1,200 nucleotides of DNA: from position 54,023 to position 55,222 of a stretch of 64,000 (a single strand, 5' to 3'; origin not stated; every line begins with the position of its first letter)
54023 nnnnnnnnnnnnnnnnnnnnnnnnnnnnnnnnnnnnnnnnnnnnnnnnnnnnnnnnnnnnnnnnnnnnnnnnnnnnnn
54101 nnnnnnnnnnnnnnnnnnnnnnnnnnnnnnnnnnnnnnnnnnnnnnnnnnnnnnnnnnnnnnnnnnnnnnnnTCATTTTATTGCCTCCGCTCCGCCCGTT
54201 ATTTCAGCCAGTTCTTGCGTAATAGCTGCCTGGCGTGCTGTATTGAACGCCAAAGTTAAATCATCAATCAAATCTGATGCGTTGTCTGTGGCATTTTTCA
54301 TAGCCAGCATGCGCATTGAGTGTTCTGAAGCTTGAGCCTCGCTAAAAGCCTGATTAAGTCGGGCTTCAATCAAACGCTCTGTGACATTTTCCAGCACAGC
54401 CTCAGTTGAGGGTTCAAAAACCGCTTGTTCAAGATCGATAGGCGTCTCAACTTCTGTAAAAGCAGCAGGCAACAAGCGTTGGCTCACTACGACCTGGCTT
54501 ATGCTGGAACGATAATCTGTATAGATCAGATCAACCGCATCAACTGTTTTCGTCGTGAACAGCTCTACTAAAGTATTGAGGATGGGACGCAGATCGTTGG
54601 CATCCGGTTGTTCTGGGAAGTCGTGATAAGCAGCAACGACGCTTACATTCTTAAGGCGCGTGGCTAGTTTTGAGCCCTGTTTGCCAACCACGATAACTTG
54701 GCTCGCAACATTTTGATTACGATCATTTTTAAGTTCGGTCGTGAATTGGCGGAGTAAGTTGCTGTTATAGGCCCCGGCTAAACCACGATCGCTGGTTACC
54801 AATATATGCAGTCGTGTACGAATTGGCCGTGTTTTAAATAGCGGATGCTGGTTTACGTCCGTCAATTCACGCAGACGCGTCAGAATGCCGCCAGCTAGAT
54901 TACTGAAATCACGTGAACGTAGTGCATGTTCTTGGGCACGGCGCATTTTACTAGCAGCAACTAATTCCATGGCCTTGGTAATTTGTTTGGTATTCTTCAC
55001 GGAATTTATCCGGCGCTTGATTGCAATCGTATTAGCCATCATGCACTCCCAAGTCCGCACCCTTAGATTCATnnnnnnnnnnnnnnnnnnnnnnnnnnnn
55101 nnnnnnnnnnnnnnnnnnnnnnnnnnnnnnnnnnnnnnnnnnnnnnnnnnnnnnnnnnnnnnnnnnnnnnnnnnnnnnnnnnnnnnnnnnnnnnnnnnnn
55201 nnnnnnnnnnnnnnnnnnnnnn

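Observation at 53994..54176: Extra 60-aa acidic ORF translationally coupled between atpG and atpD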

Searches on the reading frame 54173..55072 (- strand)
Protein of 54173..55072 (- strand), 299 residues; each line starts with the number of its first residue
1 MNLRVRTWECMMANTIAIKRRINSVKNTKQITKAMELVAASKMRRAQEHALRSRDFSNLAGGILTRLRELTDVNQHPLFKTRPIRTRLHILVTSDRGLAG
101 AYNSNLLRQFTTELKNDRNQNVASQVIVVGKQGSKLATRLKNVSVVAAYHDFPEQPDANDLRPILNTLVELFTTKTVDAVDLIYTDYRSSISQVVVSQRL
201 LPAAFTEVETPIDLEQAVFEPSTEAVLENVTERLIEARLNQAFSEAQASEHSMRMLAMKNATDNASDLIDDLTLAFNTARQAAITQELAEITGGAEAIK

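Call 3: search_protein_families(library=pfam, proteins=[window:54173-55072:-], max_evalue=1)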
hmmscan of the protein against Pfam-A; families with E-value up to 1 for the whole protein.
window:54173-55072:- (299 aa): 1 family
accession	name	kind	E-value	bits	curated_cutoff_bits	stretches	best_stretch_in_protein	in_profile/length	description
PF00231.24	ATP-synt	-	6.4e-85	285.8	39.9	1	17-298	4-285/285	ATP synthase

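Call 7: find_related_loci(query=window:54173-55072:-, collection=genome_contigs, flank=3000)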
Query window:54173-55072:- (299 aa) in genome_contigs; peptide patterns used: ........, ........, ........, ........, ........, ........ (x = any residue, [..] = any of these).
379 stretches matched a pattern; 267 encode a relative of the query (tblastn E <= 1e-3); the best 80 are kept; 80 distinct loci.
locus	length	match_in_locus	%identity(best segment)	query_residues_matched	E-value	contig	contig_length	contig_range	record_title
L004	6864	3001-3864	90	12-299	3e-174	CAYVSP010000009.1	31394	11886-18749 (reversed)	MAG TPA_asm: uncultured Candidatus Saccharibacteria bacterium isolate SRP200132_co1_486 genome assembly, contig: NODE_24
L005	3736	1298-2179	87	6-299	7e-179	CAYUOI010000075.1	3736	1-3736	MAG TPA_asm: uncultured Candidatus Saccharibacteria bacterium isolate SRP200132_co1_569 genome assembly, contig: NODE_51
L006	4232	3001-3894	83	1-299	7e-168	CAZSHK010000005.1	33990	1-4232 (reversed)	MAG TPA_asm: uncultured Candidatus Saccharibacteria bacterium isolate SRP200132_co1_696 genome assembly, contig: NODE_21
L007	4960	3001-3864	70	12-299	4e-137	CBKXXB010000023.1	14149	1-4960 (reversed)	MAG TPA_asm: uncultured bacterium isolate SRR29175778_binner123_Refined_11 genome assembly, contig: ERZ27337285.341, who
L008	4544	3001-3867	70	11-299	1e-134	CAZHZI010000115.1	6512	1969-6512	MAG TPA_asm: uncultured Conexibacteraceae bacterium isolate SRP136066_co1_52 genome assembly, contig: NODE_19279_length_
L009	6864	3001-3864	68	12-299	1e-131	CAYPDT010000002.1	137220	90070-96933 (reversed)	MAG TPA_asm: uncultured Candidatus Saccharibacteria bacterium isolate SRP170004_co1_264 genome assembly, contig: NODE_11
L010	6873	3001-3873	68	9-299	1e-130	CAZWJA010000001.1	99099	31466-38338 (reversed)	MAG TPA_asm: uncultured Candidatus Saccharibacteria bacterium isolate SRP192515_co2_169 genome assembly, contig: NODE_11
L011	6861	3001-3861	66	12-298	5e-128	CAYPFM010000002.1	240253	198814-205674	MAG TPA_asm: uncultured Candidatus Saccharibacteria bacterium isolate SRP170004_co1_270 genome assembly, contig: NODE_48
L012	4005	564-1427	66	12-299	2e-125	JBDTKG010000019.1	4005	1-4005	MAG: Candidatus Saccharimonadales bacterium isolate cluster2_bin.71 k127_6069763, whole genome shotgun sequence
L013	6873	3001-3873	62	11-299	6e-118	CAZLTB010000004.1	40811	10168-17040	MAG TPA_asm: uncultured Candidatus Saccharibacteria bacterium isolate SRP200132_co1_495 genome assembly, contig: NODE_16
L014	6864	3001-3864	60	11-298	3e-116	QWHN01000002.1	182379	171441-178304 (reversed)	MAG: Candidatus Saccharibacteria bacterium CPR2 test_scaffold_57, whole genome shotgun sequence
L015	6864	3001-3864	62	12-299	8e-116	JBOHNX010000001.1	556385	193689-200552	MAG: Candidatus Saccharimonadales bacterium isolate SD8036_maxbin2.bin.8 NODE_2_length_556385_cov_14.177026, whole genom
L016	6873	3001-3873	61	10-299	8e-115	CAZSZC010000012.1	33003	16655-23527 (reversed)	MAG TPA_asm: uncultured Candidatus Saccharibacteria bacterium isolate SRP298887_co1_348 genome assembly, contig: NODE_10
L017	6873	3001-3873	61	8-298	9e-115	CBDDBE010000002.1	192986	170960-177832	MAG TPA_asm: uncultured Candidatus Saccharibacteria bacterium isolate SRP200132_co1_492 genome assembly, contig: NODE_55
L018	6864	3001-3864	61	12-299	6e-113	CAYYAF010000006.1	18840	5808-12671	MAG TPA_asm: uncultured Candidatus Saccharibacteria bacterium isolate SRP200132_co2_28 genome assembly, contig: NODE_237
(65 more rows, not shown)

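Call 26: search_protein_families(library=pfam, alignment_id=A2, max_evalue=0.01)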
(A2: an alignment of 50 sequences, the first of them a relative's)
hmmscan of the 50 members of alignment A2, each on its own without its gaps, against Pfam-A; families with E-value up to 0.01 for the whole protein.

A. member 1, L011:3864-4502:+ (213 aa): 0 families

B. families by the number of members that match (of 50 scanned): 3 families
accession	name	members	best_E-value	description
PF05635.17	23S_rRNA_IVP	3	3e-35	23S rRNA-intervening sequence protein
PF22296.2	bAvd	2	8.6e-06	bAvd-like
PF19220.6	Rod_CreS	1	0.0065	Crescentin, rod domain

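Call 42: find_homologous_proteins(query=window:54176-55039:-, max_evalue=1e-100)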
Query window:54176-55039:- (288 aa): 645 proteins with E <= 1e-100 among 8000 candidates; the best 120 are listed.
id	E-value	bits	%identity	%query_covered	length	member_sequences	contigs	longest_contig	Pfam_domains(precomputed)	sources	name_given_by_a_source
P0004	2.6e-175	599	100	100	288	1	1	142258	PF00231.25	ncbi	-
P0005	5.6e-161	552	92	100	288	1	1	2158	PF00231.25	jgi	-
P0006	3.9e-156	536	90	100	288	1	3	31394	PF00231.25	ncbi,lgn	-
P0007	7.5e-155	532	87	100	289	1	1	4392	PF00231.25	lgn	-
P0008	1.1e-154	531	88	100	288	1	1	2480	PF00231.25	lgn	-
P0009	3.2e-153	527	89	100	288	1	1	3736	PF00231.25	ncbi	-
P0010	2.6e-152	524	86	100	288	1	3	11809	PF00231.25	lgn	-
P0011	9.0e-152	522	86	100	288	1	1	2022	PF00231.25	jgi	jgi:F-type H+-transporting ATPase subunit gamma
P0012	1.1e-148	512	85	100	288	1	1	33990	PF00231.25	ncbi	-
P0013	4.2e-131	454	75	100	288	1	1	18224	PF00231.25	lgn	-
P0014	1.4e-130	452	75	100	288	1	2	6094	PF00231.25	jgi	-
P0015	3.9e-130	451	75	100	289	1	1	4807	PF00231.25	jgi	jgi:F-type H+-transporting ATPase subunit gamma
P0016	2.9e-129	448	74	100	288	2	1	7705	PF00231.25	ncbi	-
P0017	3.2e-129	448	72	100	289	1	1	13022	PF00231.25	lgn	-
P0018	3.5e-128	445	73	100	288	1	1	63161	PF00231.25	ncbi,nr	ncbi:MAG: atpG [Candidatus Saccharibacteria bacterium]|nr:atpG [Candidatus Saccharibacteria bacteriu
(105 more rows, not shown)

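Call 43: find_encoding_contigs(protein=P0005, flank=2500, max_places=3)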
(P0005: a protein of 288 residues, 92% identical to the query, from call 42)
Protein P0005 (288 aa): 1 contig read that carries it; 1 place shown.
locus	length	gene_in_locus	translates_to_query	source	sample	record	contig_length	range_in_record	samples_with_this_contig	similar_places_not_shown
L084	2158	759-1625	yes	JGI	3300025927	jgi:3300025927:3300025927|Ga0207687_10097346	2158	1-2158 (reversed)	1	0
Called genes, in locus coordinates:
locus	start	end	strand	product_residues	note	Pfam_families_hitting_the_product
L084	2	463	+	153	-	?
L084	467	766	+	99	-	-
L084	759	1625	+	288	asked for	PF00231:ATP-synt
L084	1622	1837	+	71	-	-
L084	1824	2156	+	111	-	?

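Call 44: find_encoding_contigs(protein=P0007, flank=2500, max_places=3)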
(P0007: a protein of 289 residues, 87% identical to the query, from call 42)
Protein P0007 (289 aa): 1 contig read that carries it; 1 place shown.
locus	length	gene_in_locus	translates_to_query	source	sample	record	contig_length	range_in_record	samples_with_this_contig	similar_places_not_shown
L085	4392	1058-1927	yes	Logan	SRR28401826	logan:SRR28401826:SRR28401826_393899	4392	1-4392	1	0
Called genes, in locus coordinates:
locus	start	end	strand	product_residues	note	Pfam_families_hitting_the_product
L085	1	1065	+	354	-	?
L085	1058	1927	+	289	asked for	PF00231:ATP-synt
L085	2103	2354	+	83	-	-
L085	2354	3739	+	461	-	PF02874:ATP-synt_ab_N, PF00006:ATP-synt_ab, PF22919:ATP-synt_VA_C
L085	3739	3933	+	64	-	-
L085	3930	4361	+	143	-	PF02823:ATP-synt_DE_N, PF00401:ATP-synt_DE (weak)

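Call 45: find_encoding_contigs(protein=P0008, flank=2500, max_places=3)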
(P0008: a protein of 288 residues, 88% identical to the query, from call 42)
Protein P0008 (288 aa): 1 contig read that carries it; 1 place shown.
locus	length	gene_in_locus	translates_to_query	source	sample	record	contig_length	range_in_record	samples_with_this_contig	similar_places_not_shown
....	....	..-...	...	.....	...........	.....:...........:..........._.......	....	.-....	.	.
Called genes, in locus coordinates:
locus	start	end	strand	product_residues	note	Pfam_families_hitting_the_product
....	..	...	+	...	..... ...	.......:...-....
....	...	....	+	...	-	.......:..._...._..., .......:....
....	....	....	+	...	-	?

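Call 46: find_encoding_contigs(protein=P0010, flank=2500, max_places=3)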
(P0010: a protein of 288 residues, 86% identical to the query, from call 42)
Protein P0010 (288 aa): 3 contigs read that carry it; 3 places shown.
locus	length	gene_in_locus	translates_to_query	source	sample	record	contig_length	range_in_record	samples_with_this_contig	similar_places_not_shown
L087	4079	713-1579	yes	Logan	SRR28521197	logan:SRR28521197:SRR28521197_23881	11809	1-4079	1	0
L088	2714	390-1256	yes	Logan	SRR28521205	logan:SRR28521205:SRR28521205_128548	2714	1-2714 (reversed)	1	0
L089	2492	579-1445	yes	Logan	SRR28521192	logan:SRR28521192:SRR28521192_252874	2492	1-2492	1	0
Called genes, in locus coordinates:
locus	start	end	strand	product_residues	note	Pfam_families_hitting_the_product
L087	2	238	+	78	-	?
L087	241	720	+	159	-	-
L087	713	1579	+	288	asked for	PF00231:ATP-synt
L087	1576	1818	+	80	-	-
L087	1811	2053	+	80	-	-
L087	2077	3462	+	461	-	PF02874:ATP-synt_ab_N, PF00006:ATP-synt_ab, PF22919:ATP-synt_VA_C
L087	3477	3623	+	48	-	-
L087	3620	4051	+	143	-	PF02823:ATP-synt_DE_N, PF00401:ATP-synt_DE (weak)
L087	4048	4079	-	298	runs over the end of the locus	PF18484:CDCA (faint)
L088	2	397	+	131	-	?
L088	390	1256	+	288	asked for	PF00231:ATP-synt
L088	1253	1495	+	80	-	-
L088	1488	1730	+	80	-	-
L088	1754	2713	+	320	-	?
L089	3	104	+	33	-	?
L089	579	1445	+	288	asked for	PF00231:ATP-synt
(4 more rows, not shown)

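Call 47: find_encoding_contigs(protein=P0011, flank=2500, max_places=3)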
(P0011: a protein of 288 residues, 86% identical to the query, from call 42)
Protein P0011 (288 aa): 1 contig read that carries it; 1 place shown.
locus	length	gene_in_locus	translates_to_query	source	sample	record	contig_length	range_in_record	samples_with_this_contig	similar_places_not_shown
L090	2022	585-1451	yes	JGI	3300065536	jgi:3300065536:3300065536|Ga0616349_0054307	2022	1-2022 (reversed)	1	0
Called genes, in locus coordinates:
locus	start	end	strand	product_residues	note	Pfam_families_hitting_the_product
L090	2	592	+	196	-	?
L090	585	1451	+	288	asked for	PF00231:ATP-synt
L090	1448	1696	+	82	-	-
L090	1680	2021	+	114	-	?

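Call 71: search_protein_families(library=phrogs, proteins=[L004:5416-5748:+], max_evalue=0.01)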
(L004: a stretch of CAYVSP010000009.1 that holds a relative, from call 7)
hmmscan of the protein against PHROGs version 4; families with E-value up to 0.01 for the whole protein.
L004:5416-5748:+ (111 aa): 0 families

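Call 72: search_protein_families(library=padloc, proteins=[L004:5416-5748:+], max_evalue=0.01)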
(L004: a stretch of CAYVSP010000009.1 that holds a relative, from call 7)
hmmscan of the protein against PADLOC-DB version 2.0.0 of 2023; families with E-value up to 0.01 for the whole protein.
L004:5416-5748:+ (111 aa): 0 families
